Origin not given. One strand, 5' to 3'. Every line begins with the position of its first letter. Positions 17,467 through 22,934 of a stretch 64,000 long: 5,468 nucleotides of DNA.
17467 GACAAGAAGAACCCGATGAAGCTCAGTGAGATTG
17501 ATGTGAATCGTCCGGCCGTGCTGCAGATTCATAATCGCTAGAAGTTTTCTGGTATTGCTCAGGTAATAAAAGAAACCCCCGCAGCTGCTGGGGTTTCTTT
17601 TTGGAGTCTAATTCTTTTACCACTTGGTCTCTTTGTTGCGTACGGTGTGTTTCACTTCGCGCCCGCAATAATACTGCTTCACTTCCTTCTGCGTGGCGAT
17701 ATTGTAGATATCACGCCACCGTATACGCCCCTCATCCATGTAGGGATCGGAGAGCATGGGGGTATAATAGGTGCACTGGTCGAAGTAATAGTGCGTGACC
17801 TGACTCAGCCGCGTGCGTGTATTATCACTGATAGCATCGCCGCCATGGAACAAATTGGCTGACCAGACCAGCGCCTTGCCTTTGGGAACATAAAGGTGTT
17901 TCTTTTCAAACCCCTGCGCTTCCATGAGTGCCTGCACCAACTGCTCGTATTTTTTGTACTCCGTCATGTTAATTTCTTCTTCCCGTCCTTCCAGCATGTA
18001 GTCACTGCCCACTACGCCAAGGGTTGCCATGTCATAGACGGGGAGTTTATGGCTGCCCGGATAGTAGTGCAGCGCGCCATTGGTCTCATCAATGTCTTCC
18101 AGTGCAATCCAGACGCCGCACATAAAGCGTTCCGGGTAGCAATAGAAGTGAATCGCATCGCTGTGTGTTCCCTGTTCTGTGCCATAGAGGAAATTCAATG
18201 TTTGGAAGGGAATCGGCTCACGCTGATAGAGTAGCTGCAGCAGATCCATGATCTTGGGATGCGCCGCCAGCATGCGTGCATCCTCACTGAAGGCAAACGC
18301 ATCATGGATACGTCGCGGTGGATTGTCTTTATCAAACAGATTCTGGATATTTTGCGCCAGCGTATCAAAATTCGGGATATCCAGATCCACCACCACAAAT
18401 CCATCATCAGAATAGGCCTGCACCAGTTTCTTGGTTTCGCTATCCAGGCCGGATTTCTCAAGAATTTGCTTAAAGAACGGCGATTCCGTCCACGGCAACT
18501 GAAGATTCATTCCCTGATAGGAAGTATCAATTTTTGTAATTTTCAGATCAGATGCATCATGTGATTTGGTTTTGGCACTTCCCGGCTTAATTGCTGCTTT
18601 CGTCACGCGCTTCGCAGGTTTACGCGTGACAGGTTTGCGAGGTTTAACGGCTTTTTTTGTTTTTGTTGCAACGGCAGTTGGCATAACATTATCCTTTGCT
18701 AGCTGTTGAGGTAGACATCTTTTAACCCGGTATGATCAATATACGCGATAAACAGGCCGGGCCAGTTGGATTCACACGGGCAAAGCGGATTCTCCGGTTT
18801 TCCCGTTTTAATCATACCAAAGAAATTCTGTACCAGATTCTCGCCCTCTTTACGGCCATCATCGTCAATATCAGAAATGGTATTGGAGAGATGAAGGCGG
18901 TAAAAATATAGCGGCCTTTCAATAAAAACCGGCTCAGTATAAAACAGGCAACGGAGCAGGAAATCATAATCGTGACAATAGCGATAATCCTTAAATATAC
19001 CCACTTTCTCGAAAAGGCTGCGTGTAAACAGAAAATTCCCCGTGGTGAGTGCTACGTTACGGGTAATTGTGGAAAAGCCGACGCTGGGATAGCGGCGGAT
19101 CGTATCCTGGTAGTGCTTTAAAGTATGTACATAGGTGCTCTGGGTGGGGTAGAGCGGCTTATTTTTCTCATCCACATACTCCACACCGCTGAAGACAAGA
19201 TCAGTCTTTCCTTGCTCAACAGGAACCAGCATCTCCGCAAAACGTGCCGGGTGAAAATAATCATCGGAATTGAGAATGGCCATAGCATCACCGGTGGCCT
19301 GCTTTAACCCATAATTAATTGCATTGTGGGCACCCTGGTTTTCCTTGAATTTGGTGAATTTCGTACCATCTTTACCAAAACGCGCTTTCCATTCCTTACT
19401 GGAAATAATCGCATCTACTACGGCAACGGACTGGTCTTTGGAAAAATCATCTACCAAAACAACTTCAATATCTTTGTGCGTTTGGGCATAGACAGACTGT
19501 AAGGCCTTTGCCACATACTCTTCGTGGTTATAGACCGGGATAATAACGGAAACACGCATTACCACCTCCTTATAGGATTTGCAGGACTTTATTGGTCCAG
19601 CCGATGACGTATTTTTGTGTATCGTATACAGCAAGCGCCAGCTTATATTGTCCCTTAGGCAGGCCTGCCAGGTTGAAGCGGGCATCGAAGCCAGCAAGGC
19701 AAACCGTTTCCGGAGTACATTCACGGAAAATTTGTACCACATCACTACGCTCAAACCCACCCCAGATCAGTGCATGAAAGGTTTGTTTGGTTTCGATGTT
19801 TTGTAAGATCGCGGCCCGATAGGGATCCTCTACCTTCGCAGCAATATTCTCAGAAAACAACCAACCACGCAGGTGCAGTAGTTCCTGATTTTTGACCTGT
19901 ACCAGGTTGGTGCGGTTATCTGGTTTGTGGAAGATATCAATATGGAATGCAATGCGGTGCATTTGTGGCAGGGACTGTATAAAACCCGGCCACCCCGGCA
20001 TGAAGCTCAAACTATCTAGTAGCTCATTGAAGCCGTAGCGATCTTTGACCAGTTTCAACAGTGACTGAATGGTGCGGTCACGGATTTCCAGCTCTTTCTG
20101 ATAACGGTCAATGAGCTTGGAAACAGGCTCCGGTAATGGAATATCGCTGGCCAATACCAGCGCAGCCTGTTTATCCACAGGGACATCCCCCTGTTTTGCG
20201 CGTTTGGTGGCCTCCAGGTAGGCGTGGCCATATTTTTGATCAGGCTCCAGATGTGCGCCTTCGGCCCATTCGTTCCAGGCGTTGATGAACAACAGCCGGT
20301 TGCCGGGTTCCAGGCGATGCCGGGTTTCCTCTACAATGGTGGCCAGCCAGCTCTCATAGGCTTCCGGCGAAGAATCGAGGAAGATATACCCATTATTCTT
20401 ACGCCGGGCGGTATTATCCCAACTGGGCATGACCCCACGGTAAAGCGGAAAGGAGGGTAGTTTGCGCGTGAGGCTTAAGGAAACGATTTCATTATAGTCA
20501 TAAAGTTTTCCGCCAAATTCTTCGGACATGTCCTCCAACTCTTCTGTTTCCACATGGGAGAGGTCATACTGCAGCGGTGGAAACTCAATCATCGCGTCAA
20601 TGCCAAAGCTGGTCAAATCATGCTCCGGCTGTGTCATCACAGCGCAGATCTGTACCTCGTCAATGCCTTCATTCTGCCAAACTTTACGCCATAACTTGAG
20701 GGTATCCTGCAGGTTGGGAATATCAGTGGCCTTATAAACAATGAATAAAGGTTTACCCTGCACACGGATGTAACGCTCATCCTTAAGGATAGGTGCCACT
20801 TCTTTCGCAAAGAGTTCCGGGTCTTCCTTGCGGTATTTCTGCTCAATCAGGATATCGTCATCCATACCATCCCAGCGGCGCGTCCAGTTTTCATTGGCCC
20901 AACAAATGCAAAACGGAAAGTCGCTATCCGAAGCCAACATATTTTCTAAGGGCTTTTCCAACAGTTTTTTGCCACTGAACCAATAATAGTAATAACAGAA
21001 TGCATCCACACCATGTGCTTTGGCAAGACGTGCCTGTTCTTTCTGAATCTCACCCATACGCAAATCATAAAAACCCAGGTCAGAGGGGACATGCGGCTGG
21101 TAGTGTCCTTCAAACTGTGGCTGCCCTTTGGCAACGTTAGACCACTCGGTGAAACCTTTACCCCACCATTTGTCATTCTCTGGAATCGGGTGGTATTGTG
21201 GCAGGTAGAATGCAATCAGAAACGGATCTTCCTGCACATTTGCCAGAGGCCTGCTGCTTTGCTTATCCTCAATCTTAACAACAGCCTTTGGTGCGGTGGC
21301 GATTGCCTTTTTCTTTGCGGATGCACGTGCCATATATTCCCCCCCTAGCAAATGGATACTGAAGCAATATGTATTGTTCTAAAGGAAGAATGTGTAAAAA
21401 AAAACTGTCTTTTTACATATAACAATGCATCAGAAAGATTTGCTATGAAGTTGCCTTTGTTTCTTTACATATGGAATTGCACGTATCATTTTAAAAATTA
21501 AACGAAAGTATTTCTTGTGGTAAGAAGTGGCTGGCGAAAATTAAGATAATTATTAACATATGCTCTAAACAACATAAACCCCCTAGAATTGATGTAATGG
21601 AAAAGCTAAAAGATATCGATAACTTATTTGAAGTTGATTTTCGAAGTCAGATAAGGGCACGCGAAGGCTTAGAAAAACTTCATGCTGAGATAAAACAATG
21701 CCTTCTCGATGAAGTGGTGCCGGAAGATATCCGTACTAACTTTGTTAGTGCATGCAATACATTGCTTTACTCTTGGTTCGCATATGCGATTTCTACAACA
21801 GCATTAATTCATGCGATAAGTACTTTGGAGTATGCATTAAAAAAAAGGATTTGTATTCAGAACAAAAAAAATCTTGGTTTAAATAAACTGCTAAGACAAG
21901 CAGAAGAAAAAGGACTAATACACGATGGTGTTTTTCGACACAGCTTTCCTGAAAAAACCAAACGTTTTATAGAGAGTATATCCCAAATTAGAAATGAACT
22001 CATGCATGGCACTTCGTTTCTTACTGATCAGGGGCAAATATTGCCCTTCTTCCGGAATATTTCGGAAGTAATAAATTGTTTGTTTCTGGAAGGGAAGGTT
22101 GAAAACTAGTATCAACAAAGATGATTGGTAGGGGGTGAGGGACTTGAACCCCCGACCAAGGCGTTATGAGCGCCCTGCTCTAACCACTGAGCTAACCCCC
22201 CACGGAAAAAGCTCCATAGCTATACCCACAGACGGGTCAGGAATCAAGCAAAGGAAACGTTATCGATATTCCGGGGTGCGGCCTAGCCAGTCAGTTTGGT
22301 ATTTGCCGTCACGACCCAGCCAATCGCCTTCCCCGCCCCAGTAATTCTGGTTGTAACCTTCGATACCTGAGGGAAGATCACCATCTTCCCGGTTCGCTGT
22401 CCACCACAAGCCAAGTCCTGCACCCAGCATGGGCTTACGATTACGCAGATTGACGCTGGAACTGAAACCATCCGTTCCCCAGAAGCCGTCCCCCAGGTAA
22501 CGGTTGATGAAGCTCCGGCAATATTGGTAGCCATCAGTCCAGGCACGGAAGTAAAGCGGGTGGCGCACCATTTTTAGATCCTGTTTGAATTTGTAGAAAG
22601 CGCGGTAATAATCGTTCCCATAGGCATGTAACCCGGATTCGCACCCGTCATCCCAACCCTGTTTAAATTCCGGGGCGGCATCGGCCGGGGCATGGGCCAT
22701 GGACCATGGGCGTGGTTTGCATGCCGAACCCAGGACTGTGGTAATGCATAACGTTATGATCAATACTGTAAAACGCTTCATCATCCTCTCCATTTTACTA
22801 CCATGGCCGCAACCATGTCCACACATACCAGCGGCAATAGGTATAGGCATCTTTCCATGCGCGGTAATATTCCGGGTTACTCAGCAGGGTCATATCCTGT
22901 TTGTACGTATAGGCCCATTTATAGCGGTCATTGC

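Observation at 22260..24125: Operon of five tandem paralogous small lipoproteins built on an unrecognised two-cysteine G-W-x-D-G-C ... Y-x-x-W-x-D-x-[FY]-x-Y-C module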

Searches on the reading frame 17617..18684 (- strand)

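Call 59: search_protein_families(library=pfam, proteins=[window:17617-18684:-], max_evalue=0.001)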
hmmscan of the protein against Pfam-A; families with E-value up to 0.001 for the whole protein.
window:17617-18684:- (355 aa): 1 family
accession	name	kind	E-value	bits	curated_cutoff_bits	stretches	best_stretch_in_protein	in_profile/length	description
PF05721.19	PhyH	-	2.4e-18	67.6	22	1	130-290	69-211/213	Phytanoyl-CoA dioxygenase (PhyH)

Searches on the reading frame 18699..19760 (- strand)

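Call 59: search_protein_families(library=pfam, proteins=[window:18699-19760:-], max_evalue=0.001)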
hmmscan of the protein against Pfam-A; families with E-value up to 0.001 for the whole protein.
window:18699-19760:- (353 aa): 3 families
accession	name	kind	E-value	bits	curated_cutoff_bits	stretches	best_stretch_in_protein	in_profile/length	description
PF00535.33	Glycos_transf_2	-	1.5e-31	110.1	23.3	1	71-251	1-165/168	Glycosyl transferase family 2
PF10111.15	Glyco_tranf_2_2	-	1.5e-12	48.1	27.3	1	71-292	1-220/276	Glycosyltransferase like family 2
PF13641.12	Glyco_tranf_2_3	-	2.2e-09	38.1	27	1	69-247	2-168/230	Glycosyltransferase like family 2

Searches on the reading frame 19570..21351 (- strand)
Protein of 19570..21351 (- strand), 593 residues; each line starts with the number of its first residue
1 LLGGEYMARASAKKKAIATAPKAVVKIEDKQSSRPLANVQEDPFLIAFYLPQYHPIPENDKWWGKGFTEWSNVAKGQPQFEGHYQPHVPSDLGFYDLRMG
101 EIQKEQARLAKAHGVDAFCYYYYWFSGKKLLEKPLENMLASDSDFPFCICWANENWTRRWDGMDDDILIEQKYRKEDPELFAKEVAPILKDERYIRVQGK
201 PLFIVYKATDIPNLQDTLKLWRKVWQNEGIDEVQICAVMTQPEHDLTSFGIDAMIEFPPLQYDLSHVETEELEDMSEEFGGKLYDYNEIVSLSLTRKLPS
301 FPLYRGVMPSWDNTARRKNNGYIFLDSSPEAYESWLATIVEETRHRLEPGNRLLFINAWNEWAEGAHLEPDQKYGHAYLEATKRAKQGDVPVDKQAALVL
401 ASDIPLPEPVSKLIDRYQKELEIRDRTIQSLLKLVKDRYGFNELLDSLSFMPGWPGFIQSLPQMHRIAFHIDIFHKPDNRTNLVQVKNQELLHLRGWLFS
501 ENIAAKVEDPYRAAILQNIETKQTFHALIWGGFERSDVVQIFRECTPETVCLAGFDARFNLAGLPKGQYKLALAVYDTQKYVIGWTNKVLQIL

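Call 59: search_protein_families(library=pfam, proteins=[window:19570-21351:-], max_evalue=0.001)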
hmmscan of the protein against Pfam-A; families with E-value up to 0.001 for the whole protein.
window:19570-21351:- (593 aa): 1 family
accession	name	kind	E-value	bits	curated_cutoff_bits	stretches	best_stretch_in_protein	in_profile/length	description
PF14307.12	Glyco_tran_WbsX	-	1.9e-138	462.1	25.1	1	45-382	1-350/350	Glycosyltransferase WbsX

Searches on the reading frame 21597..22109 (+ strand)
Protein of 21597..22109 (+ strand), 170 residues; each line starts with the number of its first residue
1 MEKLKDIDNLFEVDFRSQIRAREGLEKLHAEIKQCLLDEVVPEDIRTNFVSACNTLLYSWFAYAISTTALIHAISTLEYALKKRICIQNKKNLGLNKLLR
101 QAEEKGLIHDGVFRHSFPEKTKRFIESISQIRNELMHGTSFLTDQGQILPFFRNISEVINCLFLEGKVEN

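Call 59: search_protein_families(library=pfam, proteins=[window:21597-22109:+], max_evalue=0.001)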
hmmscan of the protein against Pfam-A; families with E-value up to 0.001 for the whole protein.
window:21597-22109:+ (170 aa): 1 family
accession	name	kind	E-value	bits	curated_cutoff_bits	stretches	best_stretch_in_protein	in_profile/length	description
PF18731.6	HEPN_Swt1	-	0.00051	20.7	27.5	1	88-145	45-99/115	Swt1-like HEPN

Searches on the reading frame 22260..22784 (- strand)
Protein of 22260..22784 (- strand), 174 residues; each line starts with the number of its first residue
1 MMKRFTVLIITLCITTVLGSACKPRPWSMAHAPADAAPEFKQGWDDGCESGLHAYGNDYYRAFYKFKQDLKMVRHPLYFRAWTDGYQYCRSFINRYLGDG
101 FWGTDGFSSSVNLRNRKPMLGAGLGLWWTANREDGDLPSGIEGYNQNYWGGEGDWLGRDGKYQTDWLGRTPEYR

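Call 3: search_protein_families(library=pfam, proteins=[window:22263-22781:-], max_evalue=1)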
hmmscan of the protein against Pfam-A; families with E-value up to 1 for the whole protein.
seq(173 aa): 0 families

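Call 4: search_protein_families(library=ncbifam, proteins=[window:22263-22781:-], max_evalue=1)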
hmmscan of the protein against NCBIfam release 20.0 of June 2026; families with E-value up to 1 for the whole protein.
seq(173 aa): 0 families

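Call 7: find_homologous_proteins(query=window:22263-22781:-, max_evalue=0.01)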
Query seq(173 aa) (173 aa): 5 proteins with E <= 0.01 among 92 candidates.
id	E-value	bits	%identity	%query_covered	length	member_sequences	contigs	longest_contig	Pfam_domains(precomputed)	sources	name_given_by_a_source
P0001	1.8e-99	349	100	84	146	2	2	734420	-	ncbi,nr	ncbi:MAG: hypothetical protein H6908_02825 [Hyphomicrobiales bacterium]|nr:hypothetical protein [Ric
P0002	4.5e-69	250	68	88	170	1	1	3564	-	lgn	-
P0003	1.8e-65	238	63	95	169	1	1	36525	-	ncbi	-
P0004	1.7e-36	144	46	88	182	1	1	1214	-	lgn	-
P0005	3.4e-17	81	41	53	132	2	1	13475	-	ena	-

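Call 9: find_encoding_contigs(protein=P0003, flank=6000, max_places=4)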
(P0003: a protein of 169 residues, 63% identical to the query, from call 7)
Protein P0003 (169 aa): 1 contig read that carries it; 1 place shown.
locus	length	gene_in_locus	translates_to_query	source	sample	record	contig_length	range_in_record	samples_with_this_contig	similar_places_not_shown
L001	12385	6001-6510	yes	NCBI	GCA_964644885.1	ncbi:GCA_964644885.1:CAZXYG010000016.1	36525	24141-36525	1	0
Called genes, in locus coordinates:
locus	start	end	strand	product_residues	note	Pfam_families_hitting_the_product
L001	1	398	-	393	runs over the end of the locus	PF00438:S-AdoMet_synt_N, PF02772:S-AdoMet_synt_M, PF02773:S-AdoMet_synt_C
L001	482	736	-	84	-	PF09360:zf-CDGSH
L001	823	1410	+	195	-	PF00677:Lum_binding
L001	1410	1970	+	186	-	-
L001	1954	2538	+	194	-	PF00925:GTP_cyclohydro2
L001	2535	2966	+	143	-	PF00885:DMRL_synthase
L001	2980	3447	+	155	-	PF01029:NusB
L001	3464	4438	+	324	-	PF00586:AIRS, PF02769:AIRS_C (weak)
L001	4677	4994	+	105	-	-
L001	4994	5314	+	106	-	-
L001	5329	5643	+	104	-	-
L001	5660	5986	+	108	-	-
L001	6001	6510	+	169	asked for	-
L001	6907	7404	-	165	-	PF08327:AHSA1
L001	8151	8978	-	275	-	PF00587:tRNA-synt_2b, PF03129:HGTP_anticodon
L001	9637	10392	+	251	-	-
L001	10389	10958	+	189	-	PF00330:Aconitase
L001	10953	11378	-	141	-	PF01648:ACPS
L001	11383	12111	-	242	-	PF03740:PdxJ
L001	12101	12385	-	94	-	?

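Call 57: search_protein_families(library=phrogs, proteins=[window:22260-22784:-], max_evalue=1)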
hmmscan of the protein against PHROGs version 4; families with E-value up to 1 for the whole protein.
window:22260-22784:- (174 aa): 0 families

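Call 58: search_protein_families(library=padloc, proteins=[window:22260-22784:-], max_evalue=1)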
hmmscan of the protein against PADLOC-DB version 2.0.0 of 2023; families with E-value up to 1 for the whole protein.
window:22260-22784:- (174 aa): 0 families

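Call 63: list_cluster_members(proteins=[P0001, P0007, P0011, P0027, P0073, P0087, P0101, P0114, P0270, P0275])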
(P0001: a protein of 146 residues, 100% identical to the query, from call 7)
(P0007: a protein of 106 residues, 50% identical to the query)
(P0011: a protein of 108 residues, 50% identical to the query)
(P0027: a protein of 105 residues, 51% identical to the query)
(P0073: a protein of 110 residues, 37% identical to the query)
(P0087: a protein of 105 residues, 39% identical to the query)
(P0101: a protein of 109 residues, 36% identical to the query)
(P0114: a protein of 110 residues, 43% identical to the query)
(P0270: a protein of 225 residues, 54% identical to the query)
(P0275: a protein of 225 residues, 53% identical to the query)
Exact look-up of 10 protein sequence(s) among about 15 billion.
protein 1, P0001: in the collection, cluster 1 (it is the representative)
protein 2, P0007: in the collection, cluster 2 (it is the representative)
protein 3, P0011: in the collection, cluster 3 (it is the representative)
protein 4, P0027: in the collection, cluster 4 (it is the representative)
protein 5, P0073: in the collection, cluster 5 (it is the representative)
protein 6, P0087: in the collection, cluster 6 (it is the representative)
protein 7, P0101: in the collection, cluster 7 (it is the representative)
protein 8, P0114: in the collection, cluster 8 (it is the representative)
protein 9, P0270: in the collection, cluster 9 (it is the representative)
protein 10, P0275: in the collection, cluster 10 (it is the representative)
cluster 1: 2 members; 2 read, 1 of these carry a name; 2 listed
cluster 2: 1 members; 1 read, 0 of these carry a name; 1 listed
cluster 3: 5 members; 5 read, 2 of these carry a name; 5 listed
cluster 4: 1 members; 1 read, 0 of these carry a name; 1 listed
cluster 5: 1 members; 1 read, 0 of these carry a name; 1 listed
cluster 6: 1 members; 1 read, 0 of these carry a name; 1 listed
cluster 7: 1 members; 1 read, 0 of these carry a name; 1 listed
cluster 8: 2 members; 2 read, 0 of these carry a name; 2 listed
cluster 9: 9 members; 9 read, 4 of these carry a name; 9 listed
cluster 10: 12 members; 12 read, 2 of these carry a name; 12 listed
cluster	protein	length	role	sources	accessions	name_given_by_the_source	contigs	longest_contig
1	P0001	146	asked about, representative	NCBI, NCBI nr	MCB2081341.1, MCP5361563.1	MAG: hypothetical protein H6908_02825 [Hyphomicrobiales bacterium] | hypothetical protein [Rickettsiales bacterium]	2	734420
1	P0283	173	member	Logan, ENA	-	-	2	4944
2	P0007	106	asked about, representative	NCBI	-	-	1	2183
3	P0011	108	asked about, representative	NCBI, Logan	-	-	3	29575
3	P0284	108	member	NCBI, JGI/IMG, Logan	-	hypothetical protein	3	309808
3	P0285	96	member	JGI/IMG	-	hypothetical protein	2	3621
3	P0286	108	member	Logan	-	-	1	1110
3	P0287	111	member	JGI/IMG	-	-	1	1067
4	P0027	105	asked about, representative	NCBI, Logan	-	-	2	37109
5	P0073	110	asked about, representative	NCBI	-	-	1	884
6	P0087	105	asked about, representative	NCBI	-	-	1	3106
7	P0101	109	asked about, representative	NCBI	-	-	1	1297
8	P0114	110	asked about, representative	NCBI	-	-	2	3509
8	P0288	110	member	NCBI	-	-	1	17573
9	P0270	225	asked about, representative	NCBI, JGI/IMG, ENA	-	hypothetical protein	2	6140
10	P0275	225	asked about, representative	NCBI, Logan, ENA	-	-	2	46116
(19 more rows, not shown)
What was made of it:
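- Tried and rejected: All are 'hypothetical protein' (call 63).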

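Call 64: find_encoding_contigs(protein=window:22263-22781:-, flank=5000, max_places=6)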
Protein seq(173 aa) (173 aa): 3 contigs read that carry it; 3 places shown.
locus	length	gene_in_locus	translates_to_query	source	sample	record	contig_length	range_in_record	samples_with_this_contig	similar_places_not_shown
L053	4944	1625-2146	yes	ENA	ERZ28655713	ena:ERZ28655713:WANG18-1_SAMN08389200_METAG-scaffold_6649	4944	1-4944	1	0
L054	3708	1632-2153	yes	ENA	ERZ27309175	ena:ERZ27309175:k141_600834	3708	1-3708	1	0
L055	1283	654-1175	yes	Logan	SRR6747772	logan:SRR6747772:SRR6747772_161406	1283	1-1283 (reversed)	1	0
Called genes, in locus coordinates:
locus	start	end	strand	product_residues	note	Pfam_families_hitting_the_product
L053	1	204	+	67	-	?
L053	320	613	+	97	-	-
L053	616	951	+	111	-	-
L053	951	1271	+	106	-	-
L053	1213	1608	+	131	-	-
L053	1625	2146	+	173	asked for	-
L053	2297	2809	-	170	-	-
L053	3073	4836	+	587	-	PF14307:Glyco_tran_WbsX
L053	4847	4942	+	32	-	?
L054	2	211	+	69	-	?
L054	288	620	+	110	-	-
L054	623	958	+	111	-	-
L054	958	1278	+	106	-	-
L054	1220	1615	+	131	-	-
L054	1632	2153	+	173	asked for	-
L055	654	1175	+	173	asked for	-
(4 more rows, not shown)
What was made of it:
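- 22260..22784 (-): Gene E (173/174 aa, M(M)KRF...). Lipobox GSAC|K. RPRPW linker. Module is GWDDGC(47)...YQYC(88), followed by an 85-aa tail. ENA/Logan gene callers give the 173-aa form, P0283 (calls 63, 64).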
